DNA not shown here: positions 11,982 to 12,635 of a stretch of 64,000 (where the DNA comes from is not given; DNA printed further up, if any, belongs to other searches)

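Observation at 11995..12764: Lower-GC insert inside the catabolic cluster encoding a minimal HExxH lipoprotein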

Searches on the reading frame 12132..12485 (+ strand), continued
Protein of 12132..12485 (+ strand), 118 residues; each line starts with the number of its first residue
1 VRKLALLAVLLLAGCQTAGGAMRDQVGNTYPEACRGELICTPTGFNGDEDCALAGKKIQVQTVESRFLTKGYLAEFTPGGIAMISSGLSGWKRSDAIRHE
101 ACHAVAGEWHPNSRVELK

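Call 40: find_related_loci(query=A2, collection=viral_contigs, flank=5000)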
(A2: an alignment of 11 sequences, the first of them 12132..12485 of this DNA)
Query A2 (118 aa) in viral_contigs; peptide patterns used: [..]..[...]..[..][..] (x = any residue, [..] = any of these).
29 stretches matched a pattern, but none encodes a relative of the query by tblastn (E <= 1e-3).
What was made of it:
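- Tried and rejected: The second found no confirmed relative (call 40).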

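Call 41: find_related_loci(query=A2, collection=metagenome_contigs, flank=5000)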
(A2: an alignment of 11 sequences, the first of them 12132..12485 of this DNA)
Query A2 (118 aa) in metagenome_contigs; peptide patterns used: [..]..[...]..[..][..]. (x = any residue, [..] = any of these).
95 stretches matched a pattern; 3 encode a relative of the query (tblastn E <= 1e-3); 3 distinct loci.
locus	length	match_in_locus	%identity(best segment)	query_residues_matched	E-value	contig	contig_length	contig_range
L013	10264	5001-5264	39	21-114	5e-15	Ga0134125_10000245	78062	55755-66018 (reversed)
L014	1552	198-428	36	24-110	3e-12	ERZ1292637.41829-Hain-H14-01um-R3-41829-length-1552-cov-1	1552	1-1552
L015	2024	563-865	31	2-110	6e-8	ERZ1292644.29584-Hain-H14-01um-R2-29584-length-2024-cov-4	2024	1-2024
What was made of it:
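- Tried and rejected: Three loci only (call 41).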

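Call 47: find_encoding_contigs(protein=P0061, flank=5000, max_places=2)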
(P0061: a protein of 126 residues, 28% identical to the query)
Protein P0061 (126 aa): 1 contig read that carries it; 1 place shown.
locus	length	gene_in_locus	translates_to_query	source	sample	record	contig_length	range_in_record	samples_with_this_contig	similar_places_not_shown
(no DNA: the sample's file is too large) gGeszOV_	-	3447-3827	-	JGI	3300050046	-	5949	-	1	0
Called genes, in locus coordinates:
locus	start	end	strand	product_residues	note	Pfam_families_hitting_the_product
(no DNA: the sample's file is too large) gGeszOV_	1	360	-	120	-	?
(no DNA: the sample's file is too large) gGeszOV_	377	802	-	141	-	-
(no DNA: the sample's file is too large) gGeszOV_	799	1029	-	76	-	-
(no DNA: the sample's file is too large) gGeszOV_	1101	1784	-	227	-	-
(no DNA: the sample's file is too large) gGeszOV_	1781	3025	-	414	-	PF13356:Arm-DNA-bind_3, PF22022:Phage_int_M, PF00589:Phage_integrase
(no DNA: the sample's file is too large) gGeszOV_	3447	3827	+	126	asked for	-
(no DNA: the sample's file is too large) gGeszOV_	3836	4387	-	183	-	PF04073:tRNA_edit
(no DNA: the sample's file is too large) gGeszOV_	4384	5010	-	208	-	PF02798:GST_N, PF13417:GST_N_3, PF13409:GST_N_2, PF00043:GST_C, PF14497:GST_C_3 (faint), PF13410:GST_C_2 (faint)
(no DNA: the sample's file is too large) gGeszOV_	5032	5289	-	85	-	PF20061:DUF6460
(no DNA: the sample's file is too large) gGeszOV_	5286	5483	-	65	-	PF01679:Pmp3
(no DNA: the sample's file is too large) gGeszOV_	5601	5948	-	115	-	PF02637:GatB_Yqey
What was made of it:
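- Next to a phage integrase at an island edge (call 47).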

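Call 48: find_encoding_contigs(protein=P0060, flank=5000, max_places=2)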
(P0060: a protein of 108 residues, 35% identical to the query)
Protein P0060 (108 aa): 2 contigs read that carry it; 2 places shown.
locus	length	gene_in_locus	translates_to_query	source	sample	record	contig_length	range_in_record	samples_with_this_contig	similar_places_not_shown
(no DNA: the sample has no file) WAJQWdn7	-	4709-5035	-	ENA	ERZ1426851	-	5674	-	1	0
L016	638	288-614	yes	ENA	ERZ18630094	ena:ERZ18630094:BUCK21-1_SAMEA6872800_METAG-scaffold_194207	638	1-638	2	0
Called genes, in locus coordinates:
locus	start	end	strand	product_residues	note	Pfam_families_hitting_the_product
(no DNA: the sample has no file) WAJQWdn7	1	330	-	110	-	?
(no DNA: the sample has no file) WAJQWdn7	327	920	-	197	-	PF05063:MT-A70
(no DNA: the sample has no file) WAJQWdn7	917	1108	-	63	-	-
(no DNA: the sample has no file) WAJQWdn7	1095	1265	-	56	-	-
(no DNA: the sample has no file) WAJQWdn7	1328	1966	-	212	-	-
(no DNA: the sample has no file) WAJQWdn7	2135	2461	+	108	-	-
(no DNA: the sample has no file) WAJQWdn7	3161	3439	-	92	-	-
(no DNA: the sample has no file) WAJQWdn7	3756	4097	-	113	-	-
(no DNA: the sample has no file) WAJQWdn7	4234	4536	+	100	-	-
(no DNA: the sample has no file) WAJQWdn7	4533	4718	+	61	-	-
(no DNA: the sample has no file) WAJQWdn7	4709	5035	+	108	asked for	-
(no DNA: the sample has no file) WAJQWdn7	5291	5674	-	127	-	?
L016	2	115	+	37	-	?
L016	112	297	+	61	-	-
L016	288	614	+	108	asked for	-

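Call 49: find_encoding_contigs(protein=P0043, flank=5000, max_places=2)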
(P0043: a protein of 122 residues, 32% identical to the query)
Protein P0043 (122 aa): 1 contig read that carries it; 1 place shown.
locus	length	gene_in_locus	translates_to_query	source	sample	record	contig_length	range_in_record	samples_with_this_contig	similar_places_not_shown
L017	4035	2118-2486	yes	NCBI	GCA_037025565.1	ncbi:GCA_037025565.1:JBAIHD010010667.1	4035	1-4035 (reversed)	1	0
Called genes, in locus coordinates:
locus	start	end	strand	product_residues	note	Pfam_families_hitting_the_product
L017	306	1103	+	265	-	-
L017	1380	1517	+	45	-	-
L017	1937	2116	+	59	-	-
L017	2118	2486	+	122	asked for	-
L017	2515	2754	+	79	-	-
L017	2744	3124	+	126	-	-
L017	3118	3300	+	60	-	-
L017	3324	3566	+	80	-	-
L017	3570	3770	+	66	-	-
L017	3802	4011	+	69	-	-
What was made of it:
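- MT-A70 methyltransferase and runs of small ORFs (calls 48, 49).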

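Call 57: search_protein_families(library=padloc, alignment_id=A1, max_evalue=0.01)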
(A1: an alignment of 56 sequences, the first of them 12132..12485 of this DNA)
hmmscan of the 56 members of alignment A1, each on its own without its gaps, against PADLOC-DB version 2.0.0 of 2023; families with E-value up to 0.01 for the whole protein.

A. member 1, window:12132-12485:+ (118 aa): 0 families

B. families by the number of members that match (of 56 scanned): 1 family
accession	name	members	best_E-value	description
PDLC00202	HamC2|HamC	1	0.0073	DUF3223 domain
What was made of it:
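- On Known anti-phage defence systems (PADLOC): No family-level hit (call 57).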

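Call 63: predict_structure(alignment_id=A3)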
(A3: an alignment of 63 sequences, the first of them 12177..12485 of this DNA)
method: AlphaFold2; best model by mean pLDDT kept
length: 103 residues; sequences in the alignment: 63
mean_pLDDT: 88.2   pTM: 0.81
mean pLDDT of the five models: 88.2, 87.4, 87.0, 86.3, 85.8
residues with pLDDT >= 90: 73; 70-90: 19; 50-70: 4; < 50: 7
segments of 3 or more residues with pLDDT < 50: 1-3, 100-103
pLDDT, mean of each block of 10 residues (from residue 1): 72 95 93 94 96 87 92 95 96 76 38
secondary structure, 60 per line:
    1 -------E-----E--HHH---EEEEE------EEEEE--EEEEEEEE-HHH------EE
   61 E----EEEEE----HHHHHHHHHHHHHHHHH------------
elements in order: E23-27 E34-38 E41-48 E59-61 E66-70 H75-91

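Call 65: search_protein_families(library=phrogs, proteins=[L013:3380-4525:-, L013:8350-8952:-, L013:7569-8360:-, L013:2955-3638:-, L013:8959-9393:-, L009:4391-5005:+, L009:5393-5641:+, L009:452-1018:-, L011:5728-6306:+, L011:2830-3531:-], max_evalue=0.00001)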
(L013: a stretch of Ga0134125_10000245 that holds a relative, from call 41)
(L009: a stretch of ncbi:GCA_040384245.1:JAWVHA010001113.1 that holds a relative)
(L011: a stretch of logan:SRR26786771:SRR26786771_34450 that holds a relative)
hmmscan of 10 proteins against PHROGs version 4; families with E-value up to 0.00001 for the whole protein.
L013:3380-4525:- (381 aa): 0 families

L013:8350-8952:- (200 aa): 5 families
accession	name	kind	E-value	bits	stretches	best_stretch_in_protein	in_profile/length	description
phrog_181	-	lysis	1.6e-38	134.2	1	17-197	345-534/769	endolysin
phrog_29753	-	unknown function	9.2e-17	62.2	1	99-192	276-372/374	-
phrog_26317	-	unknown function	1.5e-13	51.7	1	87-139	17-68/119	-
phrog_9506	-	lysis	1.6e-07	32.3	1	87-119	76-108/330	endolysin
phrog_34417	-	unknown function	3e-07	30.9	1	68-118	59-109/326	-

L013:7569-8360:- (263 aa): 1 family
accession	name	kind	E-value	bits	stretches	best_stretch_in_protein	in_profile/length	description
phrog_16701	-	other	1.3e-17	65.1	1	151-235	135-214/234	peptidase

L013:2955-3638:- (227 aa): 1 family
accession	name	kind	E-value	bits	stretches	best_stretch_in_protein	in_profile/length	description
phrog_1540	-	unknown function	4.3e-19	69.7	1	82-204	33-158/333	-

L013:8959-9393:- (144 aa): 0 families

L009:4391-5005:+ (205 aa): 1 family
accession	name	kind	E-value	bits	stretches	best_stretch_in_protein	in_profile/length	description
phrog_9210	-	unknown function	1.1e-41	143.8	1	2-201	5-202/204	-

L009:5393-5641:+ (83 aa): 0 families

L009:452-1018:- (188 aa): 1 family
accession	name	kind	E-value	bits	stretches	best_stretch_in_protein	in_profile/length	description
phrog_4273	-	unknown function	3.4e-27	96.3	1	43-188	39-150/150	-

L011:5728-6306:+ (193 aa): 9 families
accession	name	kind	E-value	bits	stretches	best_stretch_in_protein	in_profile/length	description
phrog_826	-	DNA, RNA and nucleotide metabolism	4.2e-41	142.4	1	49-191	68-211/281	HNH endonuclease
phrog_1872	-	DNA, RNA and nucleotide metabolism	1.2e-27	97.8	1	43-155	11-129/166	endonuclease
phrog_3593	-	DNA, RNA and nucleotide metabolism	6.2e-23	82.6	1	47-144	51-149/210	HNH endonuclease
phrog_1492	-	DNA, RNA and nucleotide metabolism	7.9e-16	59.2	1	83-190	105-215/414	HNH endonuclease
phrog_6254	-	DNA, RNA and nucleotide metabolism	9.5e-16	59.4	1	63-163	10-101/154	HNH endonuclease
phrog_4842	-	DNA, RNA and nucleotide metabolism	6e-13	49.9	1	41-126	53-138/154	HNH endonuclease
phrog_59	-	DNA, RNA and nucleotide metabolism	3.8e-12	47.3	1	66-155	157-246/423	HNH endonuclease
phrog_10495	-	DNA, RNA and nucleotide metabolism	2.6e-07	31.7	1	85-134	5-54/63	HNH endonuclease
phrog_99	-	DNA, RNA and nucleotide metabolism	2.1e-06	28.7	1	51-134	110-204/383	HNH endonuclease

L011:2830-3531:- (233 aa): 4 families
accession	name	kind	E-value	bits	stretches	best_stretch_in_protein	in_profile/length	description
phrog_2324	-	DNA, RNA and nucleotide metabolism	2.1e-38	132.9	1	2-148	7-147/193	Erf-like ssDNA annealing protein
phrog_155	-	DNA, RNA and nucleotide metabolism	3.1e-33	116.7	1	5-167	67-229/308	Erf-like ssDNA annealing protein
phrog_34817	-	unknown function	2.3e-19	70.8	1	4-145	10-150/291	-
phrog_10003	-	other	4.4e-17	63.5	1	5-132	33-171/297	recombinase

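Call 66: fold_search(model_id=the predicted structure, library=pdb)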
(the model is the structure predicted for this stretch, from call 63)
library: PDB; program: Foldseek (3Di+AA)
matches with E <= 10: 453; with E <= 0.001: 0
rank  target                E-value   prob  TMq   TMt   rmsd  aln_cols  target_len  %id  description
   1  6nk3_A                2.1e-01  0.15  0.21  0.10   6.4        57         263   19  Crystal structure of murine Mxra8 ectodomain (released 2019-05-22)
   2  8sln_A                2.3e-01  0.93  0.37  0.16   2.0        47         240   15  Crystal structure of Deinococcus geothermalis PprI complexed with ssDNA (released 2024-03-13)
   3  6nk6_M                2.9e-01  0.08  0.20  0.10  12.7        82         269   16  Electron Cryo-Microscopy Of Chikungunya VLP in complex with mouse Mxra8 receptor (released 2019-05-22)
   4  8dan_C                4.3e-01  0.15  0.23  0.11   7.8        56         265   14  CryoEM structure of Western equine encephalitis virus VLP in complex with the avian MXRA8 receptor (released 2023-12-20)
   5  5ig8_A                4.6e-01  0.09  0.20  0.07  11.6        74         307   16  Crystal structure of macrocyclase MdnB from Microcystis aeruginosa MRC (released 2016-09-21)
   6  9ovq                  4.9e-01  0.23  0.25  0.05   6.6        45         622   13  PAD2 with an inhibitor (released 2025-07-30)
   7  6nk6_N                4.9e-01  0.06  0.20  0.10  13.7        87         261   16  Electron Cryo-Microscopy Of Chikungunya VLP in complex with mouse Mxra8 receptor (released 2019-05-22)
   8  4l5r_C                6.7e-01  0.11  0.25  0.14  11.3        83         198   13  Crystal structure of p202 HIN1 in complex with 20-mer dsDNA (released 2013-07-31)
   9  8ewf_E                7.1e-01  0.09  0.23  0.11  12.1        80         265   10  CryoEM structure of Western equine encephalitis virus VLP in complex with the avian MXRA8 receptor (released 2023-10-25)
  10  6jo7_B                7.6e-01  0.04  0.20  0.10  13.7        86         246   15  Crystal structure of mouse MXRA8 (released 2019-05-15)
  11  3fp9_F                8.1e-01  0.14  0.25  0.20   7.2        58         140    9  Crystal structure of Intern Domain of proteasome-associated ATPase, Mycobacterium tuberculosis (released 2009-10-27)
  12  1yvc_MODEL_1_A        8.1e-01  0.09  0.24  0.31   9.4        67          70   18  Solution structure of the conserved protein from the gene locus MMP0076 of Methanococcus maripaludis. Northeas (released 2005-04-05)
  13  6ort                  8.1e-01  0.06  0.21  0.10  12.0        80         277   11  Crystal Structure of Bos taurus Mxra8 Ectodomain (released 2020-03-04)
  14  4jbm_B                8.7e-01  0.09  0.27  0.16  12.2       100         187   10  Structure of murine DNA binding protein bound with ds DNA (released 2013-06-26)
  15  6jo8_M                8.7e-01  0.09  0.24  0.11  10.0        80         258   12  The complex structure of CHIKV envelope glycoprotein bound to human MXRA8 (released 2019-05-15)
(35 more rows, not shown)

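Call 76: search_solved_structures(query=A3, max_evalue=10, show_alignments=2)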
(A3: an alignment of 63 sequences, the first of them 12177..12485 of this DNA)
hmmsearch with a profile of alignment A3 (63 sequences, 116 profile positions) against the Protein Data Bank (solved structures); distinct sequences matched with E-value up to 10: 3.
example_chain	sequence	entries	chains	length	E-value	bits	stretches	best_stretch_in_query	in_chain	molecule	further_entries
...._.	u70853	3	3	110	1.4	12.4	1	74-111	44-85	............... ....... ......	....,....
4qhj_A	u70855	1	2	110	1.5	12.3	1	74-111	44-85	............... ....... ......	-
4qhi_A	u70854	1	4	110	1.9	12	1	74-111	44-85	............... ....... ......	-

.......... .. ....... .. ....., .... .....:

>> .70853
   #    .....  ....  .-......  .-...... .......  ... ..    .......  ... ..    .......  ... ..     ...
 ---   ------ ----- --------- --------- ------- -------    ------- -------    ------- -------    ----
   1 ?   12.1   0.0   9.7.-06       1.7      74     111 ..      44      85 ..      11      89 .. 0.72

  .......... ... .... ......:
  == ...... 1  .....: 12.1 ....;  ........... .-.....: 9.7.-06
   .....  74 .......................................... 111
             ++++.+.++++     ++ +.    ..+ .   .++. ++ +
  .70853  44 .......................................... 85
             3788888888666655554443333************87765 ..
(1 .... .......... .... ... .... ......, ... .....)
